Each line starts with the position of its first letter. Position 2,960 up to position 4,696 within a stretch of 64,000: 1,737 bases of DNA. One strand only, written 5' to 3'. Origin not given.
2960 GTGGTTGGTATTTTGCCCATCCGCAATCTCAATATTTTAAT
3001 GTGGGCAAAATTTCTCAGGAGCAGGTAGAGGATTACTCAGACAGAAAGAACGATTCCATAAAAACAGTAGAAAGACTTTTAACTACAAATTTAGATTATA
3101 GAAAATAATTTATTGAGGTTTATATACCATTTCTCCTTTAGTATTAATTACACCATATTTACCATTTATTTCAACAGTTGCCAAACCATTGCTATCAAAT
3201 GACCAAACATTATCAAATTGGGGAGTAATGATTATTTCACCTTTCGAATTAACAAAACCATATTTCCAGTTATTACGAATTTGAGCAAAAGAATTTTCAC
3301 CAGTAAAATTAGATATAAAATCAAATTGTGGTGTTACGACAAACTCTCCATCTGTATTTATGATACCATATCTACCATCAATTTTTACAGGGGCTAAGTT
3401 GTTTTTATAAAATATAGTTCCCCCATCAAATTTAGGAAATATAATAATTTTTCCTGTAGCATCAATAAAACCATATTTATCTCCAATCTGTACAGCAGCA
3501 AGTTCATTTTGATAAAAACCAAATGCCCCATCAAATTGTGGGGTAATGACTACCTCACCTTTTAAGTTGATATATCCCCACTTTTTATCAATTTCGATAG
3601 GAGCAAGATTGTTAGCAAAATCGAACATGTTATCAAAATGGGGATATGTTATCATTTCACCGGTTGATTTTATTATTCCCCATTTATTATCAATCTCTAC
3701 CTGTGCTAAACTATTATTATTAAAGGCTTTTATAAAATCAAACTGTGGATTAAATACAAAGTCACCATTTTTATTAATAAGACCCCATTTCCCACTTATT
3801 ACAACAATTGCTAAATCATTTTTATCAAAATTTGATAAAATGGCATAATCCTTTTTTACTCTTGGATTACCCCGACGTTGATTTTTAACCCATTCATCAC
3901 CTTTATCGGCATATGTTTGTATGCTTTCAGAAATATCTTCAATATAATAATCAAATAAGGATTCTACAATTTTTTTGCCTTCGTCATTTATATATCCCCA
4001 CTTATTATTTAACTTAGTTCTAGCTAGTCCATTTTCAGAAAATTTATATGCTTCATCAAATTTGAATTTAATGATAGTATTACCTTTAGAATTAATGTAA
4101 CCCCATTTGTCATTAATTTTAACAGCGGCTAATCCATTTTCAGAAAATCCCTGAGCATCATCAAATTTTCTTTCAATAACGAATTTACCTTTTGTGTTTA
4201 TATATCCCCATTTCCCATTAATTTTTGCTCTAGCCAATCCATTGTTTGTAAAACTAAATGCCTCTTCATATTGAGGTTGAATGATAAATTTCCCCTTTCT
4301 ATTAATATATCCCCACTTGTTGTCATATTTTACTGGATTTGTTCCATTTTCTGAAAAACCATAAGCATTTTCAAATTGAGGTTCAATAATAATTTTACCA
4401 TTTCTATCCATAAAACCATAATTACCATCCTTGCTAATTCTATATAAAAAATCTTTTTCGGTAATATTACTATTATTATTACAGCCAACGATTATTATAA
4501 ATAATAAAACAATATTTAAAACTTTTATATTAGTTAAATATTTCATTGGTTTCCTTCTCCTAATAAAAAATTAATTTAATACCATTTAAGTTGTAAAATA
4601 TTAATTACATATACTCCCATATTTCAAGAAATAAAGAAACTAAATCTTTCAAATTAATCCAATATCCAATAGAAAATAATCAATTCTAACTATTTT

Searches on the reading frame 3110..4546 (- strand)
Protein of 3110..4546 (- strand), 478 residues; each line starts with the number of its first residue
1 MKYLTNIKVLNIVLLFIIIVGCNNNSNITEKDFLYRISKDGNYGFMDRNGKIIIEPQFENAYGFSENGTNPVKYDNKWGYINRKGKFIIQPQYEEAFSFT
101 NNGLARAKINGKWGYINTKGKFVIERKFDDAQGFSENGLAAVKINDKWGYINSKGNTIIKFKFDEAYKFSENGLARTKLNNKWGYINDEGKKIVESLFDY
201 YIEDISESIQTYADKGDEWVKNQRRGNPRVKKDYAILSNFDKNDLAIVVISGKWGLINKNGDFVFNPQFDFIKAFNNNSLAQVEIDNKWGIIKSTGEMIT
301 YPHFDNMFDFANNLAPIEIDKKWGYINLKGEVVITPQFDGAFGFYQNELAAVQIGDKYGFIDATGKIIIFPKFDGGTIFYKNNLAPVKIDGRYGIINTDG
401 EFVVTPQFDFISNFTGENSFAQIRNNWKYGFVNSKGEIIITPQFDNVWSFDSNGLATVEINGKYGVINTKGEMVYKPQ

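Call 66: search_protein_families(library=pfam, proteins=[window:3110-4546:-], max_evalue=0.01)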
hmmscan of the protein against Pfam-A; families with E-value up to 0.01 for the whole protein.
window:3110-4546:- (478 aa): 1 family
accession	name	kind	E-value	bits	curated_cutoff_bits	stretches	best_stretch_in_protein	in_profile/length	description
PF14903.11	WG_beta_rep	-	2.3e-122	398.9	25.6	10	78-113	1-35/35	WG containing repeat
